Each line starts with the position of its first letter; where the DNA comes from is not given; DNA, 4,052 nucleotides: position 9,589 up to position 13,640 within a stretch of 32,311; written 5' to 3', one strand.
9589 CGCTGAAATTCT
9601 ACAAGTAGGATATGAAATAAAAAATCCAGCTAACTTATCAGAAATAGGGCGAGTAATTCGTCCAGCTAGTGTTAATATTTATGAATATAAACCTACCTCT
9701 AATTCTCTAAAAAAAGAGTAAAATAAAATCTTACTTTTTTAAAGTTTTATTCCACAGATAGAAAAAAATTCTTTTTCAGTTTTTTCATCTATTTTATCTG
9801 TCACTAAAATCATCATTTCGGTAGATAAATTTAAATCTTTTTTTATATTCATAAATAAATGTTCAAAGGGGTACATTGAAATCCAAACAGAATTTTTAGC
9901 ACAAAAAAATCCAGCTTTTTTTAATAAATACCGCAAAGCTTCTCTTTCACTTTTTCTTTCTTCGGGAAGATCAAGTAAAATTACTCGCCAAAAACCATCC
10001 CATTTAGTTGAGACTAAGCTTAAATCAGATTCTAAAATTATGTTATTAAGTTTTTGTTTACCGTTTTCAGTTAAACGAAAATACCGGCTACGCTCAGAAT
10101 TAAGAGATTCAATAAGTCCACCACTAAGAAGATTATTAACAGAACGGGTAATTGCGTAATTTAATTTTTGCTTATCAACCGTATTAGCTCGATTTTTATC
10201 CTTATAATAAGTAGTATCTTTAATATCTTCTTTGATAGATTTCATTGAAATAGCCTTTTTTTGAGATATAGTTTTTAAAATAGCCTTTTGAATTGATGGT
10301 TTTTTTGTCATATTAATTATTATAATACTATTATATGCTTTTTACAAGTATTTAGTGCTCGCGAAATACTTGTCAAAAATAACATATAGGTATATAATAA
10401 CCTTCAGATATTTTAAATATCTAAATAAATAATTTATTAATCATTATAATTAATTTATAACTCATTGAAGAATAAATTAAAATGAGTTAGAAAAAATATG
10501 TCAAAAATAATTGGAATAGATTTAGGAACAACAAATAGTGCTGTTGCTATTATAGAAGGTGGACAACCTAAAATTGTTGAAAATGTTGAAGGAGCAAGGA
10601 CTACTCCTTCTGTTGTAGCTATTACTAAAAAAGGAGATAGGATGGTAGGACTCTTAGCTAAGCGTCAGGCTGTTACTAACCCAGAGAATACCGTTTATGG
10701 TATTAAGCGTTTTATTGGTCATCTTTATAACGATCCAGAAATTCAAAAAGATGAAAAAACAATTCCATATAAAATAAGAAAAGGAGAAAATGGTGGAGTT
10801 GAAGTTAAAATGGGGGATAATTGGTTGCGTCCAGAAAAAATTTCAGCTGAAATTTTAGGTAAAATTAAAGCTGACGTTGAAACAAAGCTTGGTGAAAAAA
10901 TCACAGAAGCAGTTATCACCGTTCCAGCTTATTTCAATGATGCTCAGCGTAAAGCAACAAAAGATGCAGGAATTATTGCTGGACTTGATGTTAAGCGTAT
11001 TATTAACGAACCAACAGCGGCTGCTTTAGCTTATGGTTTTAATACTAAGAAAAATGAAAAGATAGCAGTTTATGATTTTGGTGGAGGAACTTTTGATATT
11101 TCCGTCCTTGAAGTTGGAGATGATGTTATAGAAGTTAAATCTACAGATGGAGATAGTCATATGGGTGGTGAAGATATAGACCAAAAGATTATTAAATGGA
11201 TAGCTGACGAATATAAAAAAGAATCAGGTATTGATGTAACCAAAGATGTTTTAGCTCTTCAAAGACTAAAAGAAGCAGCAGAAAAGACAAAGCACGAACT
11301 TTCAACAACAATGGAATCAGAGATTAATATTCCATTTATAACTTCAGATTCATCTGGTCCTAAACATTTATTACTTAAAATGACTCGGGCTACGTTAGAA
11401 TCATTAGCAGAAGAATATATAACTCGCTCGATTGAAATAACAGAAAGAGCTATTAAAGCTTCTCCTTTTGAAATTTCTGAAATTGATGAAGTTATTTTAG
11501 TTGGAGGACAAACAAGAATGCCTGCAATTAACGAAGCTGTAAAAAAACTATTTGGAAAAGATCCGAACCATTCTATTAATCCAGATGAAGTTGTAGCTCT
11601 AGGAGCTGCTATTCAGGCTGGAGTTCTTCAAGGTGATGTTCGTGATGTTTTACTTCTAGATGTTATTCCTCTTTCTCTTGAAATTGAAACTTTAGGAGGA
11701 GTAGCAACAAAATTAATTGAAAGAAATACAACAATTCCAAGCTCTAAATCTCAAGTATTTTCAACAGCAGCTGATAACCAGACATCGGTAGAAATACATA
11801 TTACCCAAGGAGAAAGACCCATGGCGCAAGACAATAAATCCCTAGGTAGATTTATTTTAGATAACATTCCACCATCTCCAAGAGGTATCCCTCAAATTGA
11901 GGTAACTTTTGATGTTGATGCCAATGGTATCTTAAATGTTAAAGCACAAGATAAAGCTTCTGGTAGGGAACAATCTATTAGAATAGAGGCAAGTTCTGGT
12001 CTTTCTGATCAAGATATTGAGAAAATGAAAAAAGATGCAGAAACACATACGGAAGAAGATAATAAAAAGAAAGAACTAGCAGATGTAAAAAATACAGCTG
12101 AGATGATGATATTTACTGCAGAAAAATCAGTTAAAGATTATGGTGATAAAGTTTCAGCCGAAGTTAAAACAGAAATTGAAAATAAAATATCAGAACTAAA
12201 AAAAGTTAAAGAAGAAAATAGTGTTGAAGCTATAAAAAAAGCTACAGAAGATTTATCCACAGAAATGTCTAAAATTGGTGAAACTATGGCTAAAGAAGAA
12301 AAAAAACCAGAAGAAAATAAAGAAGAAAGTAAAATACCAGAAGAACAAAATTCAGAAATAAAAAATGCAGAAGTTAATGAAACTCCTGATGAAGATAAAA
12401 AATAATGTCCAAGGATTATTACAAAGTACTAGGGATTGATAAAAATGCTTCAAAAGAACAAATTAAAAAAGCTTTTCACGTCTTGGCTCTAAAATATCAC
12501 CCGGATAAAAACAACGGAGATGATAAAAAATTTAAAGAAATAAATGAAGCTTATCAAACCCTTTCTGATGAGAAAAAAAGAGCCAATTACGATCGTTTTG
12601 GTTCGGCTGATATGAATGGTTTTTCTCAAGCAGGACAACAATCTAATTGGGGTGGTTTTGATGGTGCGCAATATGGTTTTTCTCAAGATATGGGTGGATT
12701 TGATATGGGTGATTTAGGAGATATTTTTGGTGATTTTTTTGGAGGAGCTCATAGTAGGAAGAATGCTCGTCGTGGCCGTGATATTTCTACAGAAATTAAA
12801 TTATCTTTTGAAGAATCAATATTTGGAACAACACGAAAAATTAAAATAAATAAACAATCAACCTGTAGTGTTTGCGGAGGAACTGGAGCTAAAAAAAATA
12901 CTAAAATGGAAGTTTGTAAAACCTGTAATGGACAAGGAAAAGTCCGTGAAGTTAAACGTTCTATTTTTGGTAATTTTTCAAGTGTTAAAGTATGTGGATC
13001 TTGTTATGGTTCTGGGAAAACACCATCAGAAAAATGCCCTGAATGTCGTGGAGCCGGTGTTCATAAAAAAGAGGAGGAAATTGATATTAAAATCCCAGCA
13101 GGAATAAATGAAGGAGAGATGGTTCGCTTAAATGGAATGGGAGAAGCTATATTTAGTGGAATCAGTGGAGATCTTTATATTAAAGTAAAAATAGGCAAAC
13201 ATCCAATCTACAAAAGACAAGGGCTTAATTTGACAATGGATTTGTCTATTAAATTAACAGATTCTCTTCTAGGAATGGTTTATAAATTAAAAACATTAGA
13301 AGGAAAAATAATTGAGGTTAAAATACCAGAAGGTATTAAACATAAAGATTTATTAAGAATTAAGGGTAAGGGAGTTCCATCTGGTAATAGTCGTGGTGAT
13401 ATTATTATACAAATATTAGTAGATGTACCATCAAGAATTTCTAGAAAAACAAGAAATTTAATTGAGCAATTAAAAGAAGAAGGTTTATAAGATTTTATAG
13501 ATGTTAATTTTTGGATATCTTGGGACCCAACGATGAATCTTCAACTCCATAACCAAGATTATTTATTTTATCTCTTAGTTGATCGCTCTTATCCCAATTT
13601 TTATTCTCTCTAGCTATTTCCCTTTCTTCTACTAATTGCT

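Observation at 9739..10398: PaaX-like regulator occupies the hrcA slot of the heat-shock locus, with a perfect palindromic operator over the dnaK promoter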

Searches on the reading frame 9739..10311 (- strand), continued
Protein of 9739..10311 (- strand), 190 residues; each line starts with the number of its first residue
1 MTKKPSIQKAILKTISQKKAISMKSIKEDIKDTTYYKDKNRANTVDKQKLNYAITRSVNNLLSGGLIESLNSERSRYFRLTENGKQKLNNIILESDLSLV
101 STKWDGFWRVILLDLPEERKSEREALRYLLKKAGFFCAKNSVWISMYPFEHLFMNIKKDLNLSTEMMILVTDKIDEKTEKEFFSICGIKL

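Call 34: fold_search(model_id=the predicted structure, library=pdb)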
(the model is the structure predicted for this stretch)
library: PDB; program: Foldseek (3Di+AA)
matches with E <= 10: 1200; with E <= 0.001: 1
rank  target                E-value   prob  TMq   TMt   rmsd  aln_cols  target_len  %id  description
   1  8a39_AP1              3.4e-04  1.00  0.34  0.22  14.8       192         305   11  Crystal Structure of PaaX from Escherichia coli W (released 2023-07-05)
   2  6qfd_B                3.9e-03  1.00  0.39  0.61   9.0       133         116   16  The complex structure of hsRosR-S4 (vng0258/RosR-S4) (released 2019-07-10)
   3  4jba_B                3.9e-03  1.00  0.29  0.41   9.5       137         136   18  Crystal Structure of the Oxidized Form of MarR from E.coli (released 2013-10-16)
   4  5x11_G                5.3e-03  0.97  0.32  0.34  17.4       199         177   14  Crystal structure of Bacillus subtilis PadR in complex with operator DNA (released 2017-11-22)
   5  6pco_B                5.6e-03  1.00  0.36  0.50  10.7       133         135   15  Mechanism for regulation of DNA binding of Bordetella bronchiseptica BpsR by 6-hydroxynicotinic acid (released 2019-11-06)
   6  3e6m_C                5.6e-03  1.00  0.35  0.44  11.1       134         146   19  The crystal structure of a MarR family transcriptional regulator from Silicibacter pomeroyi DSS. (released 2008-09-02)
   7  6pcp_B                6.0e-03  1.00  0.37  0.51  10.6       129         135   16  Mechanism for regulation of DNA binding of Bordetella bronchiseptica BpsR by 6-hydroxynicotinic acid (released 2019-11-06)
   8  5jls                  6.0e-03  1.00  0.34  0.47  12.2       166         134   13  Crystal Structure of Adhesin competence repressor (AdcR) from Streptococcus pyogenes (C-terminally His tagged) (released 2017-05-03)
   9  6ez1_A                6.7e-03  1.00  0.38  0.63   9.6       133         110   17  Structure of h. salinarum RosR (vng0258) grown from NaBr (released 2018-08-22)
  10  3cjn                  6.7e-03  1.00  0.34  0.44  11.5       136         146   12  Crystal structure of transcriptional regulator, MarR family, from Silicibacter pomeroyi (released 2008-03-25)
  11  2qww_B                7.2e-03  1.00  0.32  0.41   8.1       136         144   14  Crystal structure of multiple antibiotic-resistance repressor (MarR) (YP_013417.1) from Listeria monocytogenes 4b F236 (released 2007-08-21)
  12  4esf                  8.6e-03  1.00  0.36  0.65   3.4        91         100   16  Crystal structure of PadR-like transcriptional regulator (BCE3449) from Bacillus cereus strain ATCC 10987 (released 2012-12-05)
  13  3e6m_G                8.6e-03  1.00  0.35  0.44  11.5       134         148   20  The crystal structure of a MarR family transcriptional regulator from Silicibacter pomeroyi DSS. (released 2008-09-02)
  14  3cdh_B                8.6e-03  1.00  0.33  0.45  11.7       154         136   12  Crystal structure of the MarR family transcriptional regulator SPO1453 from Silicibacter pomeroyi DSS-3 (released 2008-03-18)
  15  6qfd_A                9.1e-03  1.00  0.38  0.61   9.3       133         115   16  The complex structure of hsRosR-S4 (vng0258/RosR-S4) (released 2019-07-10)
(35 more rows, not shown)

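Call 57: predict_structure(alignment_id=A2)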
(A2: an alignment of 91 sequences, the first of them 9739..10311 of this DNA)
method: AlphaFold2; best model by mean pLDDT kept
length: 190 residues; sequences in the alignment: 91
mean_pLDDT: 83.0   pTM: 0.47
mean pLDDT of the five models: 83.0, 82.7, 82.6, 81.0, 80.6
residues with pLDDT >= 90: 70; 70-90: 92; 50-70: 19; < 50: 9
segments of 3 or more residues with pLDDT < 50: 1-4, 96-99
pLDDT, mean of each block of 10 residues (from residue 1): 65 88 89 63 66 91 93 90 86 57 84 92 91 87 89 87 91 90 78
secondary structure, 60 per line:
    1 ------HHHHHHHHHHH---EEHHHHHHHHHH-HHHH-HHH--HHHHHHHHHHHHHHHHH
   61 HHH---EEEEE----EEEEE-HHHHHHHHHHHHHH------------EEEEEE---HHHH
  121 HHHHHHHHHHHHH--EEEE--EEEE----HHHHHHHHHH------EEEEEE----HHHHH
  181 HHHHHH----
elements in order: H7-17 H23-32 H34-37 H44-63 E67-71 E76-80 H82-95 E108-113 H117-133 E136-139 E142-145 H150-159 E166-171 H176-186
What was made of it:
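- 9739..10311 (-): Regulator gene, 190 aa. N-terminal winged helix (about residues 1-95) plus a C-terminal PaaX_M/Cas2-like ferredoxin-fold domain (about 104-186). AF2 model at pLDDT 83 shows H-H-H-wing followed by beta-alpha-beta-beta-alpha-beta-alpha (call 57).
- On PaaX (TIGR02277 / PaaX N + M + C architecture): The AF2 model shows a beta-alpha-beta-beta-alpha-beta fold at pLDDT about 85-92 (call 57).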

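Call 59: fold_search(model_id=the predicted structure, library=pdb)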
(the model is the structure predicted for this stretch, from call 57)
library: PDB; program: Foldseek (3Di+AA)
matches with E <= 10: 1102; with E <= 0.001: 4
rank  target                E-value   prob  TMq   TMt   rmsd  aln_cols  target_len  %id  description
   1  8a39_AP1              1.8e-05  1.00  0.38  0.27   8.5       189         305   10  Crystal Structure of PaaX from Escherichia coli W (released 2023-07-05)
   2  6qfd_B                5.4e-04  1.00  0.40  0.63  10.7       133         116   16  The complex structure of hsRosR-S4 (vng0258/RosR-S4) (released 2019-07-10)
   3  6ez1_A                6.2e-04  1.00  0.39  0.65  10.9       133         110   16  Structure of h. salinarum RosR (vng0258) grown from NaBr (released 2018-08-22)
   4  3kfw                  7.9e-04  1.00  0.34  0.28   8.4       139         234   14  Uncharacterized protein Rv0674 from Mycobacterium tuberculosis (released 2009-12-01)
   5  6qfd_A                1.0e-03  1.00  0.39  0.63  10.7       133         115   16  The complex structure of hsRosR-S4 (vng0258/RosR-S4) (released 2019-07-10)
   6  3l09_A                1.1e-03  1.00  0.34  0.28   9.2       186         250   11  Crystal structure of Putative transcriptional regulator (JANN_22DEC04_CONTIG27_REVISED_GENE3569) from Jannaschia sp. C (released 2010-01-12)
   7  6qfd_C                1.8e-03  1.00  0.37  0.61  10.3       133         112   16  The complex structure of hsRosR-S4 (vng0258/RosR-S4) (released 2019-07-10)
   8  4esf                  2.1e-03  1.00  0.37  0.67   8.9       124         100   14  Crystal structure of PadR-like transcriptional regulator (BCE3449) from Bacillus cereus strain ATCC 10987 (released 2012-12-05)
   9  4jba_B                2.1e-03  1.00  0.29  0.41  10.2       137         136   18  Crystal Structure of the Oxidized Form of MarR from E.coli (released 2013-10-16)
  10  3l09_D                2.1e-03  0.99  0.34  0.28   9.2       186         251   11  Crystal structure of Putative transcriptional regulator (JANN_22DEC04_CONTIG27_REVISED_GENE3569) from Jannaschia sp. C (released 2010-01-12)
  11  3l09_C                2.4e-03  0.99  0.34  0.27   9.1       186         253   11  Crystal structure of Putative transcriptional regulator (JANN_22DEC04_CONTIG27_REVISED_GENE3569) from Jannaschia sp. C (released 2010-01-12)
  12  9qbd_B                2.5e-03  1.00  0.33  0.54   5.3       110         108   18  Crystal structure of Brachyspira hampsonii PadR with Leu88 replaced by 3-aminotyrosine (released 2026-03-11)
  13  6pcp_B                2.9e-03  1.00  0.31  0.43  11.8       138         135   15  Mechanism for regulation of DNA binding of Bordetella bronchiseptica BpsR by 6-hydroxynicotinic acid (released 2019-11-06)
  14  6pcp_C                3.1e-03  1.00  0.36  0.48  12.3       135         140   15  Mechanism for regulation of DNA binding of Bordetella bronchiseptica BpsR by 6-hydroxynicotinic acid (released 2019-11-06)
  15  6qh0_C                3.7e-03  1.00  0.39  0.65  10.8       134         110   16  The complex structure of hsRosR-S5 (VNG0258H/RosR-S5) (released 2019-07-10)
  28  3s2w_A                8.8e-03  1.00  0.30  0.39  12.0       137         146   14  The crystal structure of a MarR transcriptional regulator from Methanosarcina mazei Go1 (released 2011-06-22)
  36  3s2w_C                1.1e-02  1.00  0.35  0.46  11.8       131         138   17  The crystal structure of a MarR transcriptional regulator from Methanosarcina mazei Go1 (released 2011-06-22)
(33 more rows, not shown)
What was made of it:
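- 9739..10311 (-): Best PDB fold match is E. coli PaaX 8a39, E 1.8e-5 (call 59).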

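Call 67: search_protein_representatives(alignment_id=A1)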
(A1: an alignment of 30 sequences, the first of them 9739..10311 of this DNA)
Query: 30 sequences, 184 profile positions. Proteins with E-value up to 0.001 (for the whole library): 3015; up to 1e-10: 779; up to 1e-30: 19. The best 150 are listed.
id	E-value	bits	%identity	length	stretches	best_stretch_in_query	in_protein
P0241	2.1e-80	284.8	-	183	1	1-182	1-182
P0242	5.5e-63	228.0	-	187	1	3-182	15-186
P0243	7.1e-52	191.8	-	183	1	1-180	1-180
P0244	1.6e-51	190.7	-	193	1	4-174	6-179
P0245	6.5e-50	185.4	-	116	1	73-181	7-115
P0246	1.1e-48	181.4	-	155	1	60-181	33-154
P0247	1.2e-48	181.3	-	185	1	1-182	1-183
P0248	2.1e-47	177.2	-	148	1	2-118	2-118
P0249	1.5e-46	174.5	-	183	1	1-176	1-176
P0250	4.8e-44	166.3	-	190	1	2-178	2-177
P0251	3.7e-41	156.9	-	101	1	85-181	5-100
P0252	1.7e-40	154.7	-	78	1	108-183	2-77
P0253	2.7e-39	150.8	-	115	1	84-170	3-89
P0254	9.5e-38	145.8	-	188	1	3-179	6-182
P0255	8.7e-36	139.4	-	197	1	2-179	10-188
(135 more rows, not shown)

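Call 73: find_encoding_contigs(protein=P0001, flank=2500, max_places=2)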
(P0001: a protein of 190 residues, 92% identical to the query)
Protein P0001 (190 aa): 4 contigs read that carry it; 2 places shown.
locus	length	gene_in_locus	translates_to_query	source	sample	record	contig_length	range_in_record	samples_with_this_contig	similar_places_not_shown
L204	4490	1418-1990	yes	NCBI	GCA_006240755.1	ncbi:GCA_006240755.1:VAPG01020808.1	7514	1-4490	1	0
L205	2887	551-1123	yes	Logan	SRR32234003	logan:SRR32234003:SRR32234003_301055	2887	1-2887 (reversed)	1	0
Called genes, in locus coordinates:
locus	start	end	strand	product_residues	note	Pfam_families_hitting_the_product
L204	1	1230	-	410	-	?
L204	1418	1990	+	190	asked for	PF20803:PaaX_M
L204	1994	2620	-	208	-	PF01025:GrpE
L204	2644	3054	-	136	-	PF00380:Ribosomal_S9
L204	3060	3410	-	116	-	PF00572:Ribosomal_L13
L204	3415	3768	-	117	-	PF01196:Ribosomal_L17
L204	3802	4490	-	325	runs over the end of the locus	PF01193:RNA_pol_L, PF13656:RNA_pol_L_2 (faint), PF01000:RNA_pol_A_bac, PF03118:RNA_pol_A_CTD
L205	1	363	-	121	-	?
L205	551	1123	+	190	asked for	PF20803:PaaX_M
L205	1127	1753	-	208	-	PF01025:GrpE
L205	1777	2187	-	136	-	PF00380:Ribosomal_S9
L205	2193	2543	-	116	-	PF00572:Ribosomal_L13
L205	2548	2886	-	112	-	?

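Call 74: find_encoding_contigs(protein=P0002, flank=2500, max_places=2)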
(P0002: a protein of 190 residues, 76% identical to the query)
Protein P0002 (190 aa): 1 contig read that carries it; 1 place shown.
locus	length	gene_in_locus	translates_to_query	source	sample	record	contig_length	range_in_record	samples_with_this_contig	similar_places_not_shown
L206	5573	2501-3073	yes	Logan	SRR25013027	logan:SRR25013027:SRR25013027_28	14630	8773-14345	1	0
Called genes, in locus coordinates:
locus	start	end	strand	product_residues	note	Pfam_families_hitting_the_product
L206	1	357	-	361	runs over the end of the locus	PF00226:DnaJ, PF01556:DnaJ_C, PF00684:DnaJ_CXXCXGXG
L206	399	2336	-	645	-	PF00012:HSP70, PF06723:MreB_Mbl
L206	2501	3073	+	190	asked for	PF20803:PaaX_M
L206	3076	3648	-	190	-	PF01025:GrpE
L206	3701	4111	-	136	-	PF00380:Ribosomal_S9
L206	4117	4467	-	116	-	PF00572:Ribosomal_L13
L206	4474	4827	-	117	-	PF01196:Ribosomal_L17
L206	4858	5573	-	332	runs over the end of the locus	?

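Call 78: search_protein_families(library=padloc, proteins=[window:9739-10311:-], max_evalue=1)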
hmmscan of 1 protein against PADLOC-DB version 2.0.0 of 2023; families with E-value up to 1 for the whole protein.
window:9739-10311:- (190 aa): 10 families
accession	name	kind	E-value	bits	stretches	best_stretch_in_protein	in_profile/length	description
PDLC02909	Csa3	-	0.00044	18.1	1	10-89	153-230/237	-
PDLC01866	CARF3--CARF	-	0.0011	17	1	34-87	154-203/207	-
PDLC01879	CARF3--CARF_TM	-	0.002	15.8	1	10-90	160-219/222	-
PDLC03869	LmuC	-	0.0076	13.9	1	10-91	56-129/168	-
PDLC00480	JetB1|JetB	-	0.0079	13.7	1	19-100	15-94/247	DUF4194 domain; MukE-like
PDLC02072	Cas2_II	-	0.012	13.8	1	108-145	7-47/72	-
PDLC03871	LmuC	-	0.013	13.6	1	51-98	72-119/156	-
PDLC00935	Cas2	-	0.014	13.8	1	110-145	4-40/96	CRISPR-associated endonuclease Cas2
PDLC02068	Cas2_II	-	0.014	13.1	1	105-154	20-72/137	-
PDLC01847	CARF3--CARF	-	0.036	11.6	1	10-89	154-233/239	-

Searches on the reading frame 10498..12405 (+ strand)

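Call 4: search_protein_families(library=pfam, proteins=[window:10498-12405:+], max_evalue=0.01)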
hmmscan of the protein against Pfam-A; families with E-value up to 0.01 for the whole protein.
window:10498-12405:+ (635 aa): 3 families
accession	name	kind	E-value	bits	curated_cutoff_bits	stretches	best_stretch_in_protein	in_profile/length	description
PF00012.26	HSP70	-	7.4e-242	804.3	20.6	1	4-598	1-598/599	Hsp70 protein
PF06723.19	MreB_Mbl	-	6.7e-16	58.5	27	1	117-372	75-317/327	MreB/Mbl protein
PF02782.22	FGGY_C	-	0.00016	22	27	1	289-376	119-196/198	FGGY family of carbohydrate kinases, C-terminal domain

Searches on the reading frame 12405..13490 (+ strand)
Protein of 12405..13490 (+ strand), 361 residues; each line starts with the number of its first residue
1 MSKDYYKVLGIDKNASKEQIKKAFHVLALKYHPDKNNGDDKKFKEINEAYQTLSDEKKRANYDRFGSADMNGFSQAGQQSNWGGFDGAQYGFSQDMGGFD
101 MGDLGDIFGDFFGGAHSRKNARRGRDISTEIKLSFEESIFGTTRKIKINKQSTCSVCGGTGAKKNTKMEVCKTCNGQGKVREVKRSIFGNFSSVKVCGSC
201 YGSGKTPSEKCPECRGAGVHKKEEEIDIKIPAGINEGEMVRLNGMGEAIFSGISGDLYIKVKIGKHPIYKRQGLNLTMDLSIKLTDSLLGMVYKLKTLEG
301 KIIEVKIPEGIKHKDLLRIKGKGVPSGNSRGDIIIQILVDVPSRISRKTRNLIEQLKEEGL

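Call 4: search_protein_families(library=pfam, proteins=[window:12405-13490:+], max_evalue=0.01)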
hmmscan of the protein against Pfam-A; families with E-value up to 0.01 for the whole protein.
window:12405-13490:+ (361 aa): 3 families
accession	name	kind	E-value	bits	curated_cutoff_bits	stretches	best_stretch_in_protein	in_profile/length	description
PF01556.23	DnaJ_C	-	1.2e-39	136.2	26.6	1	128-342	2-152/152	DnaJ C terminal domain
PF00226.36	DnaJ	-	2e-25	89.1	27.8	1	4-63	1-63/63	DnaJ domain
PF00684.25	DnaJ_CXXCXGXG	-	1.1e-13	51.7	32.7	1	154-218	1-65/65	DnaJ central domain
